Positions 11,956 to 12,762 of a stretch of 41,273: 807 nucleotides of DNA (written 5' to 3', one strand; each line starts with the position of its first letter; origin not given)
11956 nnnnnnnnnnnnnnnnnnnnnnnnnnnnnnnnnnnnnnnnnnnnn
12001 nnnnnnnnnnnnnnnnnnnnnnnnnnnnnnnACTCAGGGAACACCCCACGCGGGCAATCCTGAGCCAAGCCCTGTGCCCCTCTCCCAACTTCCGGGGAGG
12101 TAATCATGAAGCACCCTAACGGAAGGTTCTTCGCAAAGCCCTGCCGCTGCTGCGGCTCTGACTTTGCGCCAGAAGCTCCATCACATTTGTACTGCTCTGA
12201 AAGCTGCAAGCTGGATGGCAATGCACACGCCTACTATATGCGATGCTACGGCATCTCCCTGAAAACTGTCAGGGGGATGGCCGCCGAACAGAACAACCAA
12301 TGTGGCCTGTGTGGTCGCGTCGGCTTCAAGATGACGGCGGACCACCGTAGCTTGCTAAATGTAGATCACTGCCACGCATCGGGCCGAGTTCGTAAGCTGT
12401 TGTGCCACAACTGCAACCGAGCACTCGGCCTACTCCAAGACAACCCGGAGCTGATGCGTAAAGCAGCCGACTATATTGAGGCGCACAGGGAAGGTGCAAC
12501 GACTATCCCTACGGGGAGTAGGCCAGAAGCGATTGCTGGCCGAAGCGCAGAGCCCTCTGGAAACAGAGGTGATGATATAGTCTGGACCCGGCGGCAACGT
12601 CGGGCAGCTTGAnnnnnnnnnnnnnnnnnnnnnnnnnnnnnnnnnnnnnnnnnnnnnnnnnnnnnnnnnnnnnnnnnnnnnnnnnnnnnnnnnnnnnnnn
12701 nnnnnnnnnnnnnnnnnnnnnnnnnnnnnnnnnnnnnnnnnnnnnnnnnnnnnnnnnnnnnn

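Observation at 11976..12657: Group I intron with an endonuclease-VII-type HNH ORF splits the DNA polymerase inside motif B; the splice sites are readable from the sequence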

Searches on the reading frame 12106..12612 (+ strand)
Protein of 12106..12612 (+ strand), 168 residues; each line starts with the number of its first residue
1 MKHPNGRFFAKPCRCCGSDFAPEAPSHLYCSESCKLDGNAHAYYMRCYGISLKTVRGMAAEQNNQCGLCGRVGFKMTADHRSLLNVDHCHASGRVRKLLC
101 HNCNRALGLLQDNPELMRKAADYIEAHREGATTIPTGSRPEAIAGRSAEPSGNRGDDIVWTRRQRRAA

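Call 5: search_protein_families(library=pfam, proteins=[window:12106-12612:+], max_evalue=0.01)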
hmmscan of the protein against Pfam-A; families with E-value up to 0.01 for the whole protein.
window:12106-12612:+ (168 aa): 2 families
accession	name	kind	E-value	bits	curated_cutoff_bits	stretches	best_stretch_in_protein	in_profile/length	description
PF02945.21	Endonuclease_7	-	8.8e-18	64.4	23.6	1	46-125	6-81/82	Recombination endonuclease VII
PF12855.13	Ecl1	-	0.001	20.6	28.3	1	13-42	8-36/170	TORC1 inhibitor Ecl family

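Call 19: find_homologous_proteins(query=window:12106-12609:+, max_evalue=0.00001)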
Query seq(168 aa) (168 aa): 855 proteins with E <= 0.00001 among 929 candidates; the best 120 are listed.
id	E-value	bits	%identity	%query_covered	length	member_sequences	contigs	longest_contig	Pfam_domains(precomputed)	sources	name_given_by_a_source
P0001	3.7e-75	270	71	100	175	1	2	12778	PF02945.22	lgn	-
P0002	4.3e-74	266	72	100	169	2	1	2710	PF02945.22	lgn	-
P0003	5.3e-74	266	71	100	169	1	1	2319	PF02945.22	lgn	-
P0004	9.0e-74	265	71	100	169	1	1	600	PF02945.22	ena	-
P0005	7.0e-73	262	70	100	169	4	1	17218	PF02945.22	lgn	-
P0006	1.1e-70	255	68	100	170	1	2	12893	PF02945.22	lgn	-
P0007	2.1e-70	254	68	100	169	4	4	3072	PF02945.22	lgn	-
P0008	1.0e-69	252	68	100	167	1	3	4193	PF02945.22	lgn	-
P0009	1.5e-67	245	65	100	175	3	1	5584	PF02945.22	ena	-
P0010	4.3e-64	234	64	100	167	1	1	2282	PF02945.22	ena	-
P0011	4.8e-64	233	64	100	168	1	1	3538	PF02945.22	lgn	-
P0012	8.9e-64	233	62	99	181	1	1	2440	PF02945.22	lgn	-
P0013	9.1e-64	233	63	100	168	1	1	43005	PF02945.22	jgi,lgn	jgi:hypothetical protein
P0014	9.1e-64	233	63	100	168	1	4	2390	PF02945.22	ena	-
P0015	1.4e-63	232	63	100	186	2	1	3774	PF02945.22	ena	-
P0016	3.2e-63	231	64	100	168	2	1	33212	PF02945.22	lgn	-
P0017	4.1e-63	230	60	100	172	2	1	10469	PF02945.22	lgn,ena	-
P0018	7.5e-60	220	59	100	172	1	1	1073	PF02945.22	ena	-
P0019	8.4e-60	220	59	96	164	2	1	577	PF02945.22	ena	-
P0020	2.2e-59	218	58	100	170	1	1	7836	PF02945.22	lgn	-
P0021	2.3e-59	218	60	100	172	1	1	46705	PF02945.22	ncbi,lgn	-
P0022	6.0e-58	214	59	100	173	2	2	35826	PF02945.22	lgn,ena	-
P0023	6.9e-57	210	62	89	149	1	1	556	PF02945.22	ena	-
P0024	3.0e-56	208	59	100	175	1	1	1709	PF02945.22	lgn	-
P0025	8.5e-55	203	55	100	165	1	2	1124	PF02945.22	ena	-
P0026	7.9e-54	200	54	96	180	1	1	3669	PF02945.22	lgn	-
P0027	1.1e-52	197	66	80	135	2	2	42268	PF02945.22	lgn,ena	-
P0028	1.4e-51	193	60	89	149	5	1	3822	PF02945.22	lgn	-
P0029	4.9e-50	188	59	83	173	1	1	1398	PF02945.22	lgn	-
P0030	5.6e-49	184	70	74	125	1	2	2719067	PF02945.22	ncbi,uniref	ncbi:endonuclease VII domain-containing protein [Pseudoblastomonas flavescens]|uniref:endonuclease V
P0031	2.8e-48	182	61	85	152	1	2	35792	PF02945.22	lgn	-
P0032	6.5e-48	181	57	83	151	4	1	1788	PF02945.22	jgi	jgi:hypothetical protein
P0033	6.2e-47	178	60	80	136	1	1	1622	PF02945.22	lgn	-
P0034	3.6e-46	175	53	88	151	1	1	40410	PF02945.22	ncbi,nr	ncbi:MAG: hypothetical protein KGI54_08405 [Pseudomonadota bacterium]|nr:hypothetical protein [Pseud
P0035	6.0e-46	175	56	89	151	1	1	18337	PF02945.22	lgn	-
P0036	4.5e-45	172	54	89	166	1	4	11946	PF02945.22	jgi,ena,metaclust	metaclust:\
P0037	4.9e-45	172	55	92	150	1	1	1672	PF02945.22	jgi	jgi:hypothetical protein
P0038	6.6e-45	171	56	88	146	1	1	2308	PF02945.22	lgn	-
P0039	1.0e-44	171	63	80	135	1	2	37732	PF02945.22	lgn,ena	-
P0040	1.7e-44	170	53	94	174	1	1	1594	PF02945.22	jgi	-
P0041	1.9e-44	170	55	89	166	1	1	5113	PF02945.22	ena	-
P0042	2.7e-44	169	59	80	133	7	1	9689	PF02945.22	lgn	-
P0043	3.6e-44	169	56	89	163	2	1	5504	PF02945.22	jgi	jgi:hypothetical protein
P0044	6.7e-44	168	55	88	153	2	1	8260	PF02945.22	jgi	jgi:hypothetical protein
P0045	7.9e-44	168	51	99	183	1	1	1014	PF02945.22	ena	-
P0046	1.3e-43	167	53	87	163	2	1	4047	PF02945.22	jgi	-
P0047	1.5e-43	167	53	95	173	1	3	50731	PF02945.22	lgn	-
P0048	1.6e-43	167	60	80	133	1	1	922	PF02945.22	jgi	jgi:hypothetical protein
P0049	1.7e-43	167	60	80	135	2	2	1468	PF02945.22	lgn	-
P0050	4.5e-43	165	58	80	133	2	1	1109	PF02945.22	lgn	-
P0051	6.0e-43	165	51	95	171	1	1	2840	PF02945.22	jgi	-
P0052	6.3e-43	165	52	88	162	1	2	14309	PF02945.22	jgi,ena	jgi:hypothetical protein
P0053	6.3e-43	165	58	80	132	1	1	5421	PF02945.22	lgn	-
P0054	7.0e-43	165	57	82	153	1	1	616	PF02945.22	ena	-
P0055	8.5e-43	164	57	83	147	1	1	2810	PF02945.22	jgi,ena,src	-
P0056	1.3e-42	164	59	80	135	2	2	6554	PF02945.22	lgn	-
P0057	1.5e-42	164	58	82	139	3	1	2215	PF02945.22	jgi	jgi:hypothetical protein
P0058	2.4e-42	163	57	80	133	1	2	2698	PF02945.22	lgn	-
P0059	2.6e-42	163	56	87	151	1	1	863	PF02945.22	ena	-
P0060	3.6e-42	162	54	86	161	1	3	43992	PF02945.22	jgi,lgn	jgi:hypothetical protein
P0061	3.7e-42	162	53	94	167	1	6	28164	PF02945.22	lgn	-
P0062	3.7e-42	162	54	86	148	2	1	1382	PF02945.22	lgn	-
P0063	4.0e-42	162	52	90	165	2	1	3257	PF02945.22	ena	-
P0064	4.8e-42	162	51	94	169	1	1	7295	PF02945.22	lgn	-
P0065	5.5e-42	162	58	80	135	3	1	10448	PF02945.22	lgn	-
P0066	6.9e-42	161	57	76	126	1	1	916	PF02945.22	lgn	-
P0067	7.0e-42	161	55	85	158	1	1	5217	PF02945.22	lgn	-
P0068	7.3e-42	161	59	73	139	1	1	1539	PF02945.22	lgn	-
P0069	1.0e-41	161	51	96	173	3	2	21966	PF02945.22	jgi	jgi:hypothetical protein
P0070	1.2e-41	161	54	83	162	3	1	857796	PF02945.22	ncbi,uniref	ncbi:endonuclease VII domain-containing protein [Paraburkholderia sp. BR13439]|uniref:endonuclease V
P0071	1.6e-41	160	56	81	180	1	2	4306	PF02945.22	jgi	jgi:hypothetical protein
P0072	2.3e-41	160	52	86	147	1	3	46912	PF02945.22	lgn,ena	-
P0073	2.6e-41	159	54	80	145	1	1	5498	PF02945.22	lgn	-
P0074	3.5e-41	159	58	77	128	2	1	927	PF02945.22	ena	-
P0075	4.2e-41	159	52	88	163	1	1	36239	PF02945.22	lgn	-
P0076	4.2e-41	159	57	76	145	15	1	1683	PF02945.22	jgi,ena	jgi:hypothetical protein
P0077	4.7e-41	159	56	82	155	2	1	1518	PF02945.22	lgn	-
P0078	6.6e-41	158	54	82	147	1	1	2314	PF02945.22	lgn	-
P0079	8.8e-41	158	54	76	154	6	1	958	PF02945.22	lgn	-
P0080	1.0e-40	158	54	82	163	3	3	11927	PF02945.22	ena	-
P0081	1.3e-40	157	57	80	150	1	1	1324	PF02945.22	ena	-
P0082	1.8e-40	157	53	83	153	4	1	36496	PF02945.22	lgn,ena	-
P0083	1.9e-40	157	52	89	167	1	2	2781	PF02945.22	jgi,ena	-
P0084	2.4e-40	156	49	95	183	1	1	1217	PF02945.22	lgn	-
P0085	2.5e-40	156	52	88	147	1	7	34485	PF02945.22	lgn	-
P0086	2.8e-40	156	49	92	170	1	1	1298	PF02945.22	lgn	-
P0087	2.8e-40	156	51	94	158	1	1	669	PF02945.22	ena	-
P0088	3.2e-40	156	52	90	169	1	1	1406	PF02945.22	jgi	jgi:hypothetical protein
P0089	3.4e-40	156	51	87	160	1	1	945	PF02945.22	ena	-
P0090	3.5e-40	156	52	89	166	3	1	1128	PF02945.22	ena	-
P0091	3.9e-40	156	53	82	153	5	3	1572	PF02945.22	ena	-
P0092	4.0e-40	156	50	86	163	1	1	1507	PF02945.22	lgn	-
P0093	4.7e-40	155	53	85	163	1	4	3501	PF02945.22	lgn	-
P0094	5.5e-40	155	52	94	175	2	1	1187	PF02945.22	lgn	-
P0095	5.7e-40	155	51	94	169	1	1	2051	PF02945.22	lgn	-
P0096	7.2e-40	155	57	76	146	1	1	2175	PF02945.22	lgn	-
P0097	7.8e-40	155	52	89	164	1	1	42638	PF02945.22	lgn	-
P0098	9.7e-40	154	53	88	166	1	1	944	PF02945.22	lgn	-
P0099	1.0e-39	154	50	89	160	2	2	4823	PF02945.22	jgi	jgi:hypothetical protein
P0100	1.0e-39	154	54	84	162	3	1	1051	PF02945.22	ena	-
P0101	1.1e-39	154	56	75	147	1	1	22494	PF02945.22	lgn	-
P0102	1.3e-39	154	51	89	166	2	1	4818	PF02945.22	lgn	-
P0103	1.8e-39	154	49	94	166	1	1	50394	PF02945.22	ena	-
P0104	2.1e-39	153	50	85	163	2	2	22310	PF02945.22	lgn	-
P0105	2.5e-39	153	55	82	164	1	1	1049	PF02945.22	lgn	-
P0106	2.6e-39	153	50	89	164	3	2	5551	PF02945.22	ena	-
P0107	3.1e-39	153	54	82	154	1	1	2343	PF02945.22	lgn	-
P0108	3.2e-39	153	54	76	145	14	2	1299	PF02945.22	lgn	-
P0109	3.3e-39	153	51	88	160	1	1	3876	PF02945.22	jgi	jgi:hypothetical protein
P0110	4.0e-39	152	56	80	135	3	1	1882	PF02945.22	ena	-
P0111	4.1e-39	152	54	80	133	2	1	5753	PF02945.22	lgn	-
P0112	4.8e-39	152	48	95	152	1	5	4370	PF02945.22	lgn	-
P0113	4.9e-39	152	58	76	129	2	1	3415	PF02945.22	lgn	-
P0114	5.1e-39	152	51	89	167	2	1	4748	PF02945.22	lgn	-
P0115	5.4e-39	152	53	80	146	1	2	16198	PF02945.22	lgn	-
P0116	5.6e-39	152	53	86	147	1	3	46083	PF02945.22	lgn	-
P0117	5.6e-39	152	49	95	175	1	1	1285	PF02945.22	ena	-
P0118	6.0e-39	152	47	95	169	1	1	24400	PF02945.22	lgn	-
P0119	6.1e-39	152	53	82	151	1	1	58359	PF02945.22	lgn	-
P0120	6.2e-39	152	54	76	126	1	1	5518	PF02945.22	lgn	-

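Call 21: find_encoding_contigs(protein=P0001, flank=3000, max_places=2)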
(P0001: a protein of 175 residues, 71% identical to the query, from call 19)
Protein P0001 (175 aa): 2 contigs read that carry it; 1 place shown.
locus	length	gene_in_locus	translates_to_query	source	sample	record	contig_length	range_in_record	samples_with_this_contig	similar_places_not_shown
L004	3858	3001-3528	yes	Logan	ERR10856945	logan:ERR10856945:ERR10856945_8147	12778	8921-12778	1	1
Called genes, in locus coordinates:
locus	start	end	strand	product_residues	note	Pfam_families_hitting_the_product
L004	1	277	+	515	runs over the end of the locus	PF21268:Helic-prim_T7_N, PF13155:Toprim_2, PF13481:AAA_25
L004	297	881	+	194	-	PF21448:DNMK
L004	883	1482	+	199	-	PF26128:Gad2 (weak)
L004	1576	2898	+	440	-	PF00476:DNA_pol_A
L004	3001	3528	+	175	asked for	PF02945:Endonuclease_7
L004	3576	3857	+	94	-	?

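Call 22: find_encoding_contigs(protein=P0005, flank=3000, max_places=2)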
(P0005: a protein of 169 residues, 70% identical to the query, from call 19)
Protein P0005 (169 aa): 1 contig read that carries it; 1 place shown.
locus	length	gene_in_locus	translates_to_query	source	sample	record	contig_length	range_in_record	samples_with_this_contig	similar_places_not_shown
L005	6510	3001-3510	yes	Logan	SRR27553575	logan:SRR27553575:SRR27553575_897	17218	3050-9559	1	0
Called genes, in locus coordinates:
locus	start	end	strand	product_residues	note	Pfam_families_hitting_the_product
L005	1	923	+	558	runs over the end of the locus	PF21268:Helic-prim_T7_N, PF13155:Toprim_2, PF13481:AAA_25 (weak)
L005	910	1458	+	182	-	PF18909:dGTP_diPhyd_N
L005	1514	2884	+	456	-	PF00476:DNA_pol_A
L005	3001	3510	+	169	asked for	PF02945:Endonuclease_7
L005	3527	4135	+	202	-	PF00476:DNA_pol_A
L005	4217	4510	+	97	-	-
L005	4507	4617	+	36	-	-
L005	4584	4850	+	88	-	-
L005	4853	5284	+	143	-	-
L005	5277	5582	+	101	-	-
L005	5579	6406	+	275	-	PF02739:5_3_exonuc_N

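Call 23: find_encoding_contigs(protein=P0006, flank=3000, max_places=2)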
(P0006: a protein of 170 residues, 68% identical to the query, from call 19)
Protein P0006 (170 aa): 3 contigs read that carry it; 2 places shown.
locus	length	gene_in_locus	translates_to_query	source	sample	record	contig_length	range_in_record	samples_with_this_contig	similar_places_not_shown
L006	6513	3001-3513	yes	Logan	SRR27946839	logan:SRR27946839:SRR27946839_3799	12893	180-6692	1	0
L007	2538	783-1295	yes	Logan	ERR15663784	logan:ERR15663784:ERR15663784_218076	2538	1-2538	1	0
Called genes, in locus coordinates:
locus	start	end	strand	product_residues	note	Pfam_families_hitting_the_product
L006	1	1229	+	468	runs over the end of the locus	?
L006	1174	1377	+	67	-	-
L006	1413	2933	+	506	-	PF00476:DNA_pol_A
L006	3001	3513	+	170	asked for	PF02945:Endonuclease_7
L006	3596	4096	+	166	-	PF00476:DNA_pol_A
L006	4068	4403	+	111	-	PF10544:T5orf172, PF13455:MUG113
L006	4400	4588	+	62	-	PF25708:Phage_T7_Gp5_9 (weak)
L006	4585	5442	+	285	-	PF02739:5_3_exonuc_N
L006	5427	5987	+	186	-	PF21448:DNMK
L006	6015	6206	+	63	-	-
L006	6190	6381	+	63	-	-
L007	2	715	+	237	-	?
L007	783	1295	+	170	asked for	PF02945:Endonuclease_7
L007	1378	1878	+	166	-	PF00476:DNA_pol_A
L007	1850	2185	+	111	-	PF10544:T5orf172, PF13455:MUG113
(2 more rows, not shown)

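Call 24: find_encoding_contigs(protein=P0013, flank=3000, max_places=2)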
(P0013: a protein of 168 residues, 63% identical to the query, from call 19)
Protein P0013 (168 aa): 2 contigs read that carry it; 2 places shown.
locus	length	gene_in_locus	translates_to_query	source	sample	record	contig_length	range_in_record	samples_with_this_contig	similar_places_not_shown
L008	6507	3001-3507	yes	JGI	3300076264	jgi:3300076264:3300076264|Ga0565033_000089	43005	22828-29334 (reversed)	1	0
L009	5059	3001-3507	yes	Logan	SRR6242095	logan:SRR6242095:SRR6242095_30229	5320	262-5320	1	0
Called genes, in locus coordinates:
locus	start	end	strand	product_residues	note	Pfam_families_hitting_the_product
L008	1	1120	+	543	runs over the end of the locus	PF21268:Helic-prim_T7_N, PF01751:Toprim (faint), PF13155:Toprim_2, PF13362:Toprim_3 (faint), PF13662:Toprim_4 (weak), PF03796:DnaB_C, PF13481:AAA_25 (faint)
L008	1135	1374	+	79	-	PF11195:Tad2-like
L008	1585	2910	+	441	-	PF00476:DNA_pol_A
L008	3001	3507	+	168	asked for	PF02945:Endonuclease_7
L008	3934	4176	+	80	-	-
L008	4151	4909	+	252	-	PF02739:5_3_exonuc_N, PF01367:5_3_exonuc (weak)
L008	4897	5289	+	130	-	-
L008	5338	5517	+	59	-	-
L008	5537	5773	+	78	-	-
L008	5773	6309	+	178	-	-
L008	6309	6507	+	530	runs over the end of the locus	PF12236:Head-tail_con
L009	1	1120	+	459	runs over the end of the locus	?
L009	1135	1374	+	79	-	PF11195:Tad2-like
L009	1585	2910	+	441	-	PF00476:DNA_pol_A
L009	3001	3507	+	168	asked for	PF02945:Endonuclease_7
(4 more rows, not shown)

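Call 32: find_encoding_contigs(protein=P0030, flank=10000, max_places=2)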
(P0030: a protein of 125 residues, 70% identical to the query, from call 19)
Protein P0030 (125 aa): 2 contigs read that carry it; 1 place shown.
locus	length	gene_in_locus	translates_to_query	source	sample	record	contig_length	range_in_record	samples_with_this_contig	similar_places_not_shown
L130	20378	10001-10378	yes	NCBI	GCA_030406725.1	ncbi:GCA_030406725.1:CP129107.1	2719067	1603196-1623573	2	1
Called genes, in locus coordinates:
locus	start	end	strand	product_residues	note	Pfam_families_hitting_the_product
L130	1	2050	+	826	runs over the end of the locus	PF14700:RPOL_N, PF00940:RNA_pol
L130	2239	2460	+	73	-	-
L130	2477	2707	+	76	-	-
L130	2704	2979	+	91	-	-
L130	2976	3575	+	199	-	-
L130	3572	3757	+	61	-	-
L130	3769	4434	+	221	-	PF10991:Enc34_ssDNA-bd (weak), PF21265:SBB_T7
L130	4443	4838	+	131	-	PF05866:RusA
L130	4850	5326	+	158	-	PF01510:Amidase_2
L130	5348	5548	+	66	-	-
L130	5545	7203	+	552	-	PF21268:Helic-prim_T7_N, PF13155:Toprim_2 (weak), PF13481:AAA_25 (weak)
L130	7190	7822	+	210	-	-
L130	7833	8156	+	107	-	-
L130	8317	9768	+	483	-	PF00476:DNA_pol_A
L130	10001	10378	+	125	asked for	PF02945:Endonuclease_7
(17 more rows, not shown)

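Call 33: find_encoding_contigs(protein=P0021, flank=3000, max_places=1)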
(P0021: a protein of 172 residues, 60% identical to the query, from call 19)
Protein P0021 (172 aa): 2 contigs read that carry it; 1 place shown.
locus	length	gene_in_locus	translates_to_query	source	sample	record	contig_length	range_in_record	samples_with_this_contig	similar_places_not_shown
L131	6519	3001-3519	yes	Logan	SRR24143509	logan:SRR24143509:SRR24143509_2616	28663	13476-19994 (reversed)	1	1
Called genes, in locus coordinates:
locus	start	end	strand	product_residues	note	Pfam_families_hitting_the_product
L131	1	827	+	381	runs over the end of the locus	PF00145:DNA_methylase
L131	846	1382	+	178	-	PF26128:Gad2 (weak)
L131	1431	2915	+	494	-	PF00476:DNA_pol_A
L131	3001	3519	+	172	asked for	PF02945:Endonuclease_7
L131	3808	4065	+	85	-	-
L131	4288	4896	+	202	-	-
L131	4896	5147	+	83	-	-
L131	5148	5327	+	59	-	-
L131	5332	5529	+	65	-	-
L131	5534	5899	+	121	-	PF25708:Phage_T7_Gp5_9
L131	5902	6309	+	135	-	-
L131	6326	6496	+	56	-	-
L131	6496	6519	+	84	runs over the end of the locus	PF25755:Phage_T3_1_05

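Call 34: find_encoding_contigs(protein=P0016, flank=3000, max_places=1)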
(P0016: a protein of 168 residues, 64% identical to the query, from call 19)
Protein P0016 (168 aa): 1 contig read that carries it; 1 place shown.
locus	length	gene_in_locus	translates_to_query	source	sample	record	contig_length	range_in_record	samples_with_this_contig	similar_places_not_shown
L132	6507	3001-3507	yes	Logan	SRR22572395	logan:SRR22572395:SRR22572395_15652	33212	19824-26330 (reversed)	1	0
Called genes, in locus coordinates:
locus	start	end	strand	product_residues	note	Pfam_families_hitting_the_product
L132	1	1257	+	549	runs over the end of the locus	PF21268:Helic-prim_T7_N, PF13155:Toprim_2, PF03796:DnaB_C, PF13481:AAA_25 (weak)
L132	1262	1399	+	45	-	-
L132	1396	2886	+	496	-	PF00476:DNA_pol_A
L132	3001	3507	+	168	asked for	PF02945:Endonuclease_7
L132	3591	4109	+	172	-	PF00476:DNA_pol_A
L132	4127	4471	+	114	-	-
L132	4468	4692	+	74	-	-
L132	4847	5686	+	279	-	PF02739:5_3_exonuc_N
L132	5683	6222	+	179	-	PF21448:DNMK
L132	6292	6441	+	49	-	-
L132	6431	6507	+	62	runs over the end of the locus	-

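Call 35: find_encoding_contigs(protein=P0022, flank=3000, max_places=1)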
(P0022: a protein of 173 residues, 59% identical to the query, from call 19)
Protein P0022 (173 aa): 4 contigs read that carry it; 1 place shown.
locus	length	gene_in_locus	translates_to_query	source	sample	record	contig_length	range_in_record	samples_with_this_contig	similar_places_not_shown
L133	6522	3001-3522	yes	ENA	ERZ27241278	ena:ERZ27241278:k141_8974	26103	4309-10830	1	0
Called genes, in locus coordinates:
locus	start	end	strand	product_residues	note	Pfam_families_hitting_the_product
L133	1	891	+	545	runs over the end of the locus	PF21268:Helic-prim_T7_N, PF01751:Toprim, PF13155:Toprim_2, PF13362:Toprim_3 (faint), PF13662:Toprim_4, PF03796:DnaB_C, PF13481:AAA_25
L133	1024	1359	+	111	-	-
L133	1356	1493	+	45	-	-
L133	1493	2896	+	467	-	PF00476:DNA_pol_A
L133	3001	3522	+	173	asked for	PF02945:Endonuclease_7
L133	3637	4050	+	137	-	PF00476:DNA_pol_A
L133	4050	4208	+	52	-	-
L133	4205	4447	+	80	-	-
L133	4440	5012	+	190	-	PF05838:Glyco_hydro_108, PF09374:PG_binding_3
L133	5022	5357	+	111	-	PF11753:DUF3310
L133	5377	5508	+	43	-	-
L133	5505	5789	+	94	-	-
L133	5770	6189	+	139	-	PF11351:GTA_holin_3TM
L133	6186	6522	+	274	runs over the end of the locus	PF02739:5_3_exonuc_N, PF01367:5_3_exonuc (weak)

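Call 46: search_solved_structures(query=window:12106-12609:+, max_evalue=1, show_alignments=2)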
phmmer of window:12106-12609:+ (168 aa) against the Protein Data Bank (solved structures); distinct sequences matched with E-value up to 1: 4.
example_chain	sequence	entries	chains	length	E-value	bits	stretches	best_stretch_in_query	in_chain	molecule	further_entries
3fc3_A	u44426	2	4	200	3.1e-05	27.3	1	84-127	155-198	Restriction endonuclease Hpy99I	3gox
2qnf_A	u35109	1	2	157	0.063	16.5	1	61-125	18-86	Recombination endonuclease VII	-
1e7d_A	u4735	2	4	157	0.15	15.3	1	61-125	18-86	RECOMBINATION ENDONUCLEASE VII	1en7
1e7l_A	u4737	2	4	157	0.71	13.1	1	61-125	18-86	RECOMBINATION ENDONUCLEASE VII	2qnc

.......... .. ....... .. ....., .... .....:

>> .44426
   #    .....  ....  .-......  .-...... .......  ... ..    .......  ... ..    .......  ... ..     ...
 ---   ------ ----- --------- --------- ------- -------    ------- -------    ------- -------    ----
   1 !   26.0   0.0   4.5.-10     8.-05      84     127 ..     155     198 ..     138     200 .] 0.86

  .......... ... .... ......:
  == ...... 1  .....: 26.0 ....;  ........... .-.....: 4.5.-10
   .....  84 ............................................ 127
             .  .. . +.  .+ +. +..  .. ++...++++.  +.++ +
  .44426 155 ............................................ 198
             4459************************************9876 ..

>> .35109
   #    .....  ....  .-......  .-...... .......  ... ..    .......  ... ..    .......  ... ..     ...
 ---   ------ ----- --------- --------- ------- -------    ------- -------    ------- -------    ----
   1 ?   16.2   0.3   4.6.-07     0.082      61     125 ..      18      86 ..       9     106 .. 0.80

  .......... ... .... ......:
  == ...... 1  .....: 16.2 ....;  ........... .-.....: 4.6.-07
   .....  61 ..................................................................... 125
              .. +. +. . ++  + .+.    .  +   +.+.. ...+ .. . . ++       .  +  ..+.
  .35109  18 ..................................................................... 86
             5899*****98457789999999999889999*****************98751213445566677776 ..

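Call 47: search_protein_families(library=phrogs, proteins=[window:12106-12609:+], max_evalue=0.001)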
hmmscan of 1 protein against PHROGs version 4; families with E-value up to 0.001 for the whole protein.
window:12106-12609:+ (168 aa): 7 families
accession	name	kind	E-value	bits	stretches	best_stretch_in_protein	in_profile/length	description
phrog_2914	-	DNA, RNA and nucleotide metabolism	1.4e-27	97.6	1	37-130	69-162/190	endonuclease VII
phrog_2633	-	DNA, RNA and nucleotide metabolism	5e-25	89.3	1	28-128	57-140/142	endonuclease VII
phrog_307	-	DNA, RNA and nucleotide metabolism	2.6e-20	74.7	1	39-126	96-178/334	endonuclease VII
phrog_423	-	DNA, RNA and nucleotide metabolism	2.4e-10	41.6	1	56-117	15-74/159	endonuclease VII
phrog_1035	-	DNA, RNA and nucleotide metabolism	1.5e-06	29.3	1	44-137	140-240/271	endonuclease VII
phrog_36860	-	DNA, RNA and nucleotide metabolism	0.00029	21.6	1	53-118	26-93/178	HNH endonuclease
phrog_17507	-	DNA, RNA and nucleotide metabolism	0.00055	20.8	1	86-124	1-40/65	endonuclease VII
